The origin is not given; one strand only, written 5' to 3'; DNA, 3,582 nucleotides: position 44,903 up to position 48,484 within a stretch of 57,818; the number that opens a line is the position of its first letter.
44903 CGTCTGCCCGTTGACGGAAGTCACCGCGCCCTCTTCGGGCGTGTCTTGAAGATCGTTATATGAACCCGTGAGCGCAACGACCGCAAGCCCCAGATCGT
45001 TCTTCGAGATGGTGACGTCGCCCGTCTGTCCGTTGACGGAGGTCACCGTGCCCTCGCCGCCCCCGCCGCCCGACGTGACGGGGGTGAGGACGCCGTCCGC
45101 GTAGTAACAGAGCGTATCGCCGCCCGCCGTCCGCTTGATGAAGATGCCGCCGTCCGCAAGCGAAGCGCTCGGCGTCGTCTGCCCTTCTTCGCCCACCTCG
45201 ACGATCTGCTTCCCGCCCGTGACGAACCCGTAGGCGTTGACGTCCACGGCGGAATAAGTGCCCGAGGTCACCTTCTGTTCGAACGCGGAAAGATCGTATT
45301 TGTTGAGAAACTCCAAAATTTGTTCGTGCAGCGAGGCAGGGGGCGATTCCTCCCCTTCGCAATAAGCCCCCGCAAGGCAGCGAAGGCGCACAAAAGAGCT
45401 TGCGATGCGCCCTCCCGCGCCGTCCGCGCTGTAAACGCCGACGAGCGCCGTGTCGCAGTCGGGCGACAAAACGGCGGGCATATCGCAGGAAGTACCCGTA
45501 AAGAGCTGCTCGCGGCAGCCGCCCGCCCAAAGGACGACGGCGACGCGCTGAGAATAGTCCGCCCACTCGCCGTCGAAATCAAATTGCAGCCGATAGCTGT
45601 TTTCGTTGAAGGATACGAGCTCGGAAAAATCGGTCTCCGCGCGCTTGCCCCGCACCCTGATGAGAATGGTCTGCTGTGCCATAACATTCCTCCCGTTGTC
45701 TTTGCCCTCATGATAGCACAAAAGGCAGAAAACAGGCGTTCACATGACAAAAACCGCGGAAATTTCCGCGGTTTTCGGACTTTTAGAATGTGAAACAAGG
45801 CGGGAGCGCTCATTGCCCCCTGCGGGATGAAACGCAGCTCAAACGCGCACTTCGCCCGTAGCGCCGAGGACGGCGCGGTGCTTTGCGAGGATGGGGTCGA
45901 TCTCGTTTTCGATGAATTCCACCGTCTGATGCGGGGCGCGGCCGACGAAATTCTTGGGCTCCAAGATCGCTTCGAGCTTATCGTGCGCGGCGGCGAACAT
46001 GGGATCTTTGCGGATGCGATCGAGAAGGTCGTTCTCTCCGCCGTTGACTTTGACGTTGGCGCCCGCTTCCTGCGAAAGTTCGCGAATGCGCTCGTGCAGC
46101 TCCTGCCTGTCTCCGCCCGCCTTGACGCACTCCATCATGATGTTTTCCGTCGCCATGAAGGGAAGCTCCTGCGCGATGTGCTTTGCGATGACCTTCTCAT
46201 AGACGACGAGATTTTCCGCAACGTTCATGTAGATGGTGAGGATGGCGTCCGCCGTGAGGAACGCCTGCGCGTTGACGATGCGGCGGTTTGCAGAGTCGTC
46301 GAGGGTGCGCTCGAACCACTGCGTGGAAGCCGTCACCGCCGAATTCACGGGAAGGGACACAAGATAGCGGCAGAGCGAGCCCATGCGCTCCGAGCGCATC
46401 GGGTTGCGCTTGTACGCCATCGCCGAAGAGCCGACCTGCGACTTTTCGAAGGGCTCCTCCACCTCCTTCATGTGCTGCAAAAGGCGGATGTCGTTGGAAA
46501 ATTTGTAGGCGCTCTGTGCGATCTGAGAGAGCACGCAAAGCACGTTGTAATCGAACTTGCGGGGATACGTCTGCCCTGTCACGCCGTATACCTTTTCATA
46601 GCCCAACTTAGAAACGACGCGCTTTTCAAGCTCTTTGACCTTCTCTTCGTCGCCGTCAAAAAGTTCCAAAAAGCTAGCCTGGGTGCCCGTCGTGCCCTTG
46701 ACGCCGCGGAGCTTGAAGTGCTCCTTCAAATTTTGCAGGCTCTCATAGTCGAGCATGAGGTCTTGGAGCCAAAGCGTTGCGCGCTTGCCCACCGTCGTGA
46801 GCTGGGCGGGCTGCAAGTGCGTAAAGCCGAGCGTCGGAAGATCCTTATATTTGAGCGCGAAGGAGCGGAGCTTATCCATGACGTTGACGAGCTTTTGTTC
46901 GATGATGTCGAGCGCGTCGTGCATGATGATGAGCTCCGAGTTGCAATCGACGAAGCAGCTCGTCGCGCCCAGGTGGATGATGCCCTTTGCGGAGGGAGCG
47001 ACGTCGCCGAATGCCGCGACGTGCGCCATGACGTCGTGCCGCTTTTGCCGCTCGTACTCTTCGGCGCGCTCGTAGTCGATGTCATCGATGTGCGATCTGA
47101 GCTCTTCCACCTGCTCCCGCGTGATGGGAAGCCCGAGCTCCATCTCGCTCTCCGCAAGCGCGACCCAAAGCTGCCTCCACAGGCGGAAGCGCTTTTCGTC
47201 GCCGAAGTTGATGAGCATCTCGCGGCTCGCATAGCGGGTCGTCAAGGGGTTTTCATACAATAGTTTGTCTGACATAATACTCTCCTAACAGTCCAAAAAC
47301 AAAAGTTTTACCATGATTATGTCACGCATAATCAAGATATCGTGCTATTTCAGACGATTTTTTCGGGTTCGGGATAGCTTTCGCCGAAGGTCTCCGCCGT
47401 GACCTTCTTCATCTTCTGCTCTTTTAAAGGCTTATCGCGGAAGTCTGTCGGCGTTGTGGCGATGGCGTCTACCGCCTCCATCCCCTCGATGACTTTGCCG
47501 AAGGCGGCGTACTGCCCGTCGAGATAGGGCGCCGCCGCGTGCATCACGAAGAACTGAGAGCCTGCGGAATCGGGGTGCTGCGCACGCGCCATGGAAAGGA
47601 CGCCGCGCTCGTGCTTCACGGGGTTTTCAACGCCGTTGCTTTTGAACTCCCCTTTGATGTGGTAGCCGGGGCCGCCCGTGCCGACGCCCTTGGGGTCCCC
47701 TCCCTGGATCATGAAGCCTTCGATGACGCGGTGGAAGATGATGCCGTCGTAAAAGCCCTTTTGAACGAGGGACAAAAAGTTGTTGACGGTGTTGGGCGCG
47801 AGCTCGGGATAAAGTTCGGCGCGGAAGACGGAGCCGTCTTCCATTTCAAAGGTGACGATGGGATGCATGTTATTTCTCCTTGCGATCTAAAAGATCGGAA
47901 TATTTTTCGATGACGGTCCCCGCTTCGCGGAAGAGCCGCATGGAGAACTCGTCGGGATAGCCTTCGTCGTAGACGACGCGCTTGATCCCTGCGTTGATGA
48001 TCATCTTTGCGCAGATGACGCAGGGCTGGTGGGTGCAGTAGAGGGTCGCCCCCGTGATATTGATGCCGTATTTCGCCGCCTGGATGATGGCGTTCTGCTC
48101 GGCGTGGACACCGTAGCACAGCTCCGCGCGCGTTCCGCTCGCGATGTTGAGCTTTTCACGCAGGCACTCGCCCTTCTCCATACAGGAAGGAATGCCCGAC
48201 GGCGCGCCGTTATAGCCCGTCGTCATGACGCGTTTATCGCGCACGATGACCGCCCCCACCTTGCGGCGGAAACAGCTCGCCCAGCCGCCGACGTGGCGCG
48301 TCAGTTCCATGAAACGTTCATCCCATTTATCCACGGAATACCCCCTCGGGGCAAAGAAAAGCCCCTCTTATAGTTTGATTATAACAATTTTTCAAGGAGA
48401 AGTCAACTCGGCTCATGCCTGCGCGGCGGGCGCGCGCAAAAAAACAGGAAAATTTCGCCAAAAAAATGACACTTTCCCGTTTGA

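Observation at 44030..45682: Orphan, terminator-bracketed phage-tail-fibre-like gene with recombinogenic tandem repeats in a core-metabolism neighbourhood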

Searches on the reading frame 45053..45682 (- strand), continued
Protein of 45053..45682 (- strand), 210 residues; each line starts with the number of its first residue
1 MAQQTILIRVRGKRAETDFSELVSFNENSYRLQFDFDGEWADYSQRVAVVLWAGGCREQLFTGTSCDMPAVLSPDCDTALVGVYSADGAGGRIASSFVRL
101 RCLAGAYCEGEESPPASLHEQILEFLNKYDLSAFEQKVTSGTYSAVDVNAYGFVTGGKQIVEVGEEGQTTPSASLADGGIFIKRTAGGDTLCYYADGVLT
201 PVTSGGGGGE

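Call 65: find_encoding_contigs(protein=P0131, flank=10000, max_places=2)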
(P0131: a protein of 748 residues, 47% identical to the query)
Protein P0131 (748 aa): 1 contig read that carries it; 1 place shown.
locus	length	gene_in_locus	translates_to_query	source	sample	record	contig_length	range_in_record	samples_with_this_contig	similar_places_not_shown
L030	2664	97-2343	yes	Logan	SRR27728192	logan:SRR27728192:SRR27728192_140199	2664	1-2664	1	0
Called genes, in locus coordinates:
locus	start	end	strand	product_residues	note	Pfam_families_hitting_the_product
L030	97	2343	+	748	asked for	-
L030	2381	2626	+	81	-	-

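Call 71: search_protein_families(library=phrogs, proteins=[L029:11104-11547:+, L023:13213-13719:+, L023:13726-13989:+, L025:12152-12397:+, P0139, window:45053-45682:-], max_evalue=0.1)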
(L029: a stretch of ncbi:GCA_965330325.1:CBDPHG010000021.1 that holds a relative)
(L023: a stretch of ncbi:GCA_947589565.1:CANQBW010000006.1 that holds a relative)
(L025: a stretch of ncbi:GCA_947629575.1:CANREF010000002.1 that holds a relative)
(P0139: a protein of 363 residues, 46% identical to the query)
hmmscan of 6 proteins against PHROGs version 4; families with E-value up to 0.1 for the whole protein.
L029:11104-11547:+ (148 aa): 0 families

L023:13213-13719:+ (169 aa): 1 family
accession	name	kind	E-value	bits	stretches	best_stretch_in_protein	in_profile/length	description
phrog_17180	-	unknown function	9.1e-05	23.4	1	111-164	94-151/161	-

L023:13726-13989:+ (88 aa): 0 families

L025:12152-12397:+ (82 aa): 1 family
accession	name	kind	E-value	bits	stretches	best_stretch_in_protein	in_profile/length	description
phrog_30479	-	unknown function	0.063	14.3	0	63-77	38-52/75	-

P0139 (363 aa): 5 families
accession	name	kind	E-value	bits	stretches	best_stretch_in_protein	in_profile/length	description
phrog_24267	-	unknown function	2.2e-11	44.9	1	242-363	144-266/266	-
phrog_6465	-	tail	2.7e-09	38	1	241-363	118-281/281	tail protein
phrog_5717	-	tail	2e-05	24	1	230-291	991-1055/1150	tail protein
phrog_9534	-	head and packaging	0.0016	19.2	1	237-285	256-303/303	head protein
phrog_958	-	tail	0.014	14.8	0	242-278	458-496/606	baseplate wedge subunit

window:45053-45682:- (210 aa): 1 family
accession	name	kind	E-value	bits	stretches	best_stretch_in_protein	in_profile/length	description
phrog_5181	-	unknown function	0.014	14.7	1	131-170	183-222/763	-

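Call 79: search_protein_families(library=pfam, proteins=[P0139], max_evalue=5)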
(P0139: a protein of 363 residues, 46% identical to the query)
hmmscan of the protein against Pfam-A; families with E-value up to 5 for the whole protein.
P0139 (363 aa): 2 families
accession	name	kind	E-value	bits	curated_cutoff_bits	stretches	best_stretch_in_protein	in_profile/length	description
PF21939.1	Gp10_C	-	1.7e-13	52.2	27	1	242-362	6-139/139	Baseplate structural protein Gp10, C-terminal domain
PF16057.10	DUF4800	-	0.21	11.1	28.8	1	62-136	40-110/254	Domain of unknown function (DUF4800)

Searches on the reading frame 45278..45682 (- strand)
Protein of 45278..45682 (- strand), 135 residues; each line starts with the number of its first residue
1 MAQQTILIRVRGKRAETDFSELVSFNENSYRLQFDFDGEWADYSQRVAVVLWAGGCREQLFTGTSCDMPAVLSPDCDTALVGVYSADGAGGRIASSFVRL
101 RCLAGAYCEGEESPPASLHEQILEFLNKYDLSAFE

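Call 78: search_solved_structures(query=A3, max_evalue=10, show_alignments=2)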
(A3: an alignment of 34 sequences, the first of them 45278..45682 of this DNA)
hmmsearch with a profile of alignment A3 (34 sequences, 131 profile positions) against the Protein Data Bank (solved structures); distinct sequences matched with E-value up to 10: 0.

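Call 80: find_homologous_proteins(query=A3, max_evalue=0.00001)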
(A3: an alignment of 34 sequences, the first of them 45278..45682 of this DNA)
Query A3 (34 sequences) (135 aa, profile of the alignment): 552 proteins with E <= 0.00001 among 1168 candidates; the best 120 are listed.
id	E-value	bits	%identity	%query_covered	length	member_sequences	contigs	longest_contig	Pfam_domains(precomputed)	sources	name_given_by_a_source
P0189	1.1e-47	179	28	96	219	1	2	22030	-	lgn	-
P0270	1.2e-47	179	27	92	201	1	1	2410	-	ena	-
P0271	4.9e-47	177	31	92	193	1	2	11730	-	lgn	-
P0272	6.3e-47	176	28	92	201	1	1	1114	-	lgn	-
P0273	7.2e-47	176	31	92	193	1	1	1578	-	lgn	-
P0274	1.1e-46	176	29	91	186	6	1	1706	-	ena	-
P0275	1.2e-46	175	29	91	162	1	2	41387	-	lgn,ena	-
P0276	1.5e-46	175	31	92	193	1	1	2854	-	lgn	-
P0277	3.0e-46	174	34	90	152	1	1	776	-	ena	-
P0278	3.3e-46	174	30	92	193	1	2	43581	-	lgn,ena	-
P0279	3.5e-46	174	30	95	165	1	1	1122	-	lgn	-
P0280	4.1e-46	174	27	92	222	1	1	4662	-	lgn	-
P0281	4.9e-46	173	33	91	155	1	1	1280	-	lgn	-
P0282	6.8e-46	173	27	92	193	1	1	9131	-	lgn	-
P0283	7.3e-46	173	28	92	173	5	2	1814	-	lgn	-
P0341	9.2e-44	166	30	92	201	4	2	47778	-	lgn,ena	-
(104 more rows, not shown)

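Call 81: find_encoding_contigs(protein=P0278, flank=10000, max_places=1)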
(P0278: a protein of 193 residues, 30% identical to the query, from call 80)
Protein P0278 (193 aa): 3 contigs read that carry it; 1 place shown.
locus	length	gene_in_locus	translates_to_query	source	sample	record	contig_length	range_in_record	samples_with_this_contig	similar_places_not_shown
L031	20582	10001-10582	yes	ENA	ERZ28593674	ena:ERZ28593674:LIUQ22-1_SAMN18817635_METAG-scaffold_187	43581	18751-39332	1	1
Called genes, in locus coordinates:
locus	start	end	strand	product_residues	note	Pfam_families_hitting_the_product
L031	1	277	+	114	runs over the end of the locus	-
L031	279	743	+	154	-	PF04883:HK97-gp10_like (weak)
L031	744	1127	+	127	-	-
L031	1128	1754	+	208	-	-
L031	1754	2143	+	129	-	-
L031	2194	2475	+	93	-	-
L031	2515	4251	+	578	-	-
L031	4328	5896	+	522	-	-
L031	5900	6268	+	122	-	-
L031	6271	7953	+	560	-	PF07902:Gp58 (faint)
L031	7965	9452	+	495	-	PF09479:Flg_new (weak)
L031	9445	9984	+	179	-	-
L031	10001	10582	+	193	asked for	-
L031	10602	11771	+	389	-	-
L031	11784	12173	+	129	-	-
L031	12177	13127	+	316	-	-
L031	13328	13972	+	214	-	-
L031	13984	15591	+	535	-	PF06605:Prophage_tail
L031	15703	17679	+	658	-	PF05895:DUF859, PF21882:Gp53-like_C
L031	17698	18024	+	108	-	-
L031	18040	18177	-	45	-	-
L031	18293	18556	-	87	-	PF13783:DUF4177 (weak)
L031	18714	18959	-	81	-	-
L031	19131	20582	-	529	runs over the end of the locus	PF00239:Resolvase, PF07508:Recombinase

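Call 82: find_encoding_contigs(protein=P0341, flank=10000, max_places=1)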
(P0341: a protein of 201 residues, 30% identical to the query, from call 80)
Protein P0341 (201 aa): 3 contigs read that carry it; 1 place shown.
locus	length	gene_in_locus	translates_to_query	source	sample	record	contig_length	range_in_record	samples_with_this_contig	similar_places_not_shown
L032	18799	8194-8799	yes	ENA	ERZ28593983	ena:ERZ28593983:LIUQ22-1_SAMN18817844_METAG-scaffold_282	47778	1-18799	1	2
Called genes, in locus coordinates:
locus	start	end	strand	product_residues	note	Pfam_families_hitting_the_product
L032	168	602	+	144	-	PF01844:HNH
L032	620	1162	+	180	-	PF05119:Terminase_4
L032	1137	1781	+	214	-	PF03354:TerL_ATPase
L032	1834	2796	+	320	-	PF01541:GIY-YIG, PF13384:HTH_23 (faint)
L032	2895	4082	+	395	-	PF20441:TerL_nuclease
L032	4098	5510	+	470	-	PF04860:Phage_portal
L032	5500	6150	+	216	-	PF07460:NUMOD3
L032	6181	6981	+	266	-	-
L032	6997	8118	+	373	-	PF05065:Phage_capsid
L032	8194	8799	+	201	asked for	-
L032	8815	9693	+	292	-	-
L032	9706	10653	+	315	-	-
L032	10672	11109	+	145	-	-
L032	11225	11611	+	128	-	-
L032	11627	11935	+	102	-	-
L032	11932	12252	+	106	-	PF05521:Phage_HCP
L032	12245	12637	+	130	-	-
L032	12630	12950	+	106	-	-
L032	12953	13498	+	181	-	-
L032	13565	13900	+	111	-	-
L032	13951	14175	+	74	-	-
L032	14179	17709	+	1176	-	PF24161:CCDC39 (weak), PF27499:CsmB (faint), PF10145:PhageMin_Tail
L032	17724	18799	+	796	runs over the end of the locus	-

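Call 83: search_protein_families(library=phrogs, proteins=[L032:6181-6978:+, L032:8194-8796:+, L032:8815-9690:+, L032:9706-10650:+, L032:10672-11106:+, L031:4328-5893:+, L031:6271-7950:+, L031:7965-9449:+, L031:10001-10579:+, L031:10602-11768:+], max_evalue=0.001)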
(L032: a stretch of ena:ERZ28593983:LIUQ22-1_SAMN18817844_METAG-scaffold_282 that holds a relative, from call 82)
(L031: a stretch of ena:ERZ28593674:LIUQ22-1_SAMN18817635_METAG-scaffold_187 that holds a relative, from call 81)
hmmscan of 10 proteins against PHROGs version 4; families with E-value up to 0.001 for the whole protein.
L032:6181-6978:+ (266 aa): 3 families
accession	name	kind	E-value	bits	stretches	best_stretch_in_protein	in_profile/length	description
phrog_16951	-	unknown function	1.4e-79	268.5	1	12-252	4-239/312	-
phrog_37798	-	unknown function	6.6e-05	23.1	0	25-200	6-205/490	-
phrog_37797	-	unknown function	0.00085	19.4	0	84-209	79-202/398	-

L032:8194-8796:+ (201 aa): 1 family
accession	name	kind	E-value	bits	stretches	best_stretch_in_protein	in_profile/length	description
phrog_19695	-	unknown function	5.4e-05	24.5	1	1-146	1-149/164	-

L032:8815-9690:+ (292 aa): 2 families
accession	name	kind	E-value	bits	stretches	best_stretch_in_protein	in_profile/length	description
phrog_13589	-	unknown function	9.9e-25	87.6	2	200-288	755-850/1042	-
phrog_38337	-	unknown function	5.2e-12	46.2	1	220-283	303-370/622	-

L032:9706-10650:+ (315 aa): 1 family
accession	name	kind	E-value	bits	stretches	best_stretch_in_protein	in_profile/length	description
phrog_38337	-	unknown function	0.00083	19.1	0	85-181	300-395/622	-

L032:10672-11106:+ (145 aa): 0 families

L031:4328-5893:+ (522 aa): 17 families
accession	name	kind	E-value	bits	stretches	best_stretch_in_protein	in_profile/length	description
phrog_6900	-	tail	1.7e-76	258.4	1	21-213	46-235/235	tail length tape measure protein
phrog_3981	-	tail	1.3e-63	217.1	1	9-440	9-460/584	tail length tape measure protein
phrog_991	-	tail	2.6e-62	212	1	14-436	235-716/1966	tail length tape measure protein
phrog_58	-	tail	7e-52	178.1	2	21-257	290-515/1544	tail length tape measure protein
phrog_1204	-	tail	7.3e-30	104.6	2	260-434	812-999/1483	tail protein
phrog_5493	-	tail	2.3e-26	93.5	1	33-435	451-853/1102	tail length tape measure protein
phrog_24198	-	unknown function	1.5e-13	51.9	1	282-432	18-170/350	-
phrog_4372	-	tail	1.6e-12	46.7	1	242-427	1144-1304/1681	tail length tape measure protein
phrog_4200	-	tail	1.9e-10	40.9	1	274-432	331-513/732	tail length tape measure protein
phrog_305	-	tail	4e-10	40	1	40-434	285-702/1001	tail length tape measure protein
phrog_1272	-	tail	1.7e-09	37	1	213-451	779-1026/1606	tail length tape measure protein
phrog_28775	-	tail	1.2e-07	31.1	2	332-414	372-454/1303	tail length tape measure protein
phrog_23659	-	tail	4.3e-07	30.8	1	62-155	122-204/226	tail protein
phrog_8462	-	tail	4.5e-07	30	1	282-431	324-465/672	tail length tape measure protein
phrog_33570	-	unknown function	1.3e-06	28.2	1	448-494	608-654/686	-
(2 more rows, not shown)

L031:6271-7950:+ (560 aa): 7 families
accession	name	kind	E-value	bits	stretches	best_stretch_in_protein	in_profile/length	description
phrog_32308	-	unknown function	1.8e-16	60.3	1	87-303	101-315/709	-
phrog_6616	-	tail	9.8e-13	47.9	1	78-316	81-325/991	tail protein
phrog_9680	-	moron, auxiliary metabolic gene and host takeover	6.2e-10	39.6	1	74-412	67-403/471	host range and adsorption protein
phrog_1899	-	unknown function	1e-08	35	1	364-430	300-366/933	-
phrog_16040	-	head and packaging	0.00023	20.3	1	342-438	237-336/1254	virion structural protein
phrog_10507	-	unknown function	0.00067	19.1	1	370-479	535-649/869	-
phrog_1101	-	tail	0.00094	18.1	1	341-485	946-1092/1405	tail protein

L031:7965-9449:+ (495 aa): 0 families

L031:10001-10579:+ (193 aa): 1 family
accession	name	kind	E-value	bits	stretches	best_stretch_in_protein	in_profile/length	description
phrog_19695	-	unknown function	7.1e-06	27.3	1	1-143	1-150/164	-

L031:10602-11768:+ (389 aa): 2 families
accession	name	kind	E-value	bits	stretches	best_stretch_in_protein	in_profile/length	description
phrog_13589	-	unknown function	3.3e-39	135.6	3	120-216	784-879/1042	-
phrog_38337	-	unknown function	3.3e-08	33.7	1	317-382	303-372/622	-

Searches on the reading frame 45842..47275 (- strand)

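Call 11: search_protein_families(library=pfam, proteins=[window:45842-47275:-], max_evalue=0.00001)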
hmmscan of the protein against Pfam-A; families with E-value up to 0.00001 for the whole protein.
window:45842-47275:- (478 aa): 2 families
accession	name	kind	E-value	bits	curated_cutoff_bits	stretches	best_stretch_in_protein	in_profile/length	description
PF00206.25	Lyase_1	-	6.3e-24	85.4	27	1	36-303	31-308/312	Lyase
PF10397.14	ADSL_C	-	1.5e-22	80.2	32.7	1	372-453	1-78/79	Adenylosuccinate lyase C-terminus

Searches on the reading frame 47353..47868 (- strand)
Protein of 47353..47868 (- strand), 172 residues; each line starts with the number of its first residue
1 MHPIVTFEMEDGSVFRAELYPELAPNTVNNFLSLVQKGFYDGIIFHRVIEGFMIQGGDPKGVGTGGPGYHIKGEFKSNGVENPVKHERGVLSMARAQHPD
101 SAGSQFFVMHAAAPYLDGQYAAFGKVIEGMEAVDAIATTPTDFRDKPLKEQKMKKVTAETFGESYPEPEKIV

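Call 11: search_protein_families(library=pfam, proteins=[window:47353-47868:-], max_evalue=0.00001)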
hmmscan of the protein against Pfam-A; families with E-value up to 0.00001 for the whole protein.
window:47353-47868:- (172 aa): 1 family
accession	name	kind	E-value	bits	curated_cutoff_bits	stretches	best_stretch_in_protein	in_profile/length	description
PF00160.26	Pro_isomerase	-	8.3e-48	163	21.7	1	5-157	2-158/159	Cyclophilin type peptidyl-prolyl cis-trans isomerase/CLD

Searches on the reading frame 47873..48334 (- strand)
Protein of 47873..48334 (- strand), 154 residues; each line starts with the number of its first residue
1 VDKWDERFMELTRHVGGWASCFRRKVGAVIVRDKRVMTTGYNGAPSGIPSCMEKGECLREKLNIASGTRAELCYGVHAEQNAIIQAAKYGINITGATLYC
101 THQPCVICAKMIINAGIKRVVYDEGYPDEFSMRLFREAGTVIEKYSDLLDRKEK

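Call 11: search_protein_families(library=pfam, proteins=[window:47873-48334:-], max_evalue=0.00001)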
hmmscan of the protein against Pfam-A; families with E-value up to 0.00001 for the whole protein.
window:47873-48334:- (154 aa): 3 families
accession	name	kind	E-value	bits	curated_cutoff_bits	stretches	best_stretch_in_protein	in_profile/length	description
PF00383.29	dCMP_cyt_deam_1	-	7.8e-26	90.4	25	1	3-122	2-100/102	Cytidine and deoxycytidylate deaminase zinc-binding region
PF14437.12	MafB19-deam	-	2.9e-20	73.1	27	1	4-128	3-105/142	MafB19-like deaminase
PF14439.12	Bd3614-deam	-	7.7e-06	26.3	38.5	0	76-123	35-89/113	Bd3614-like deaminase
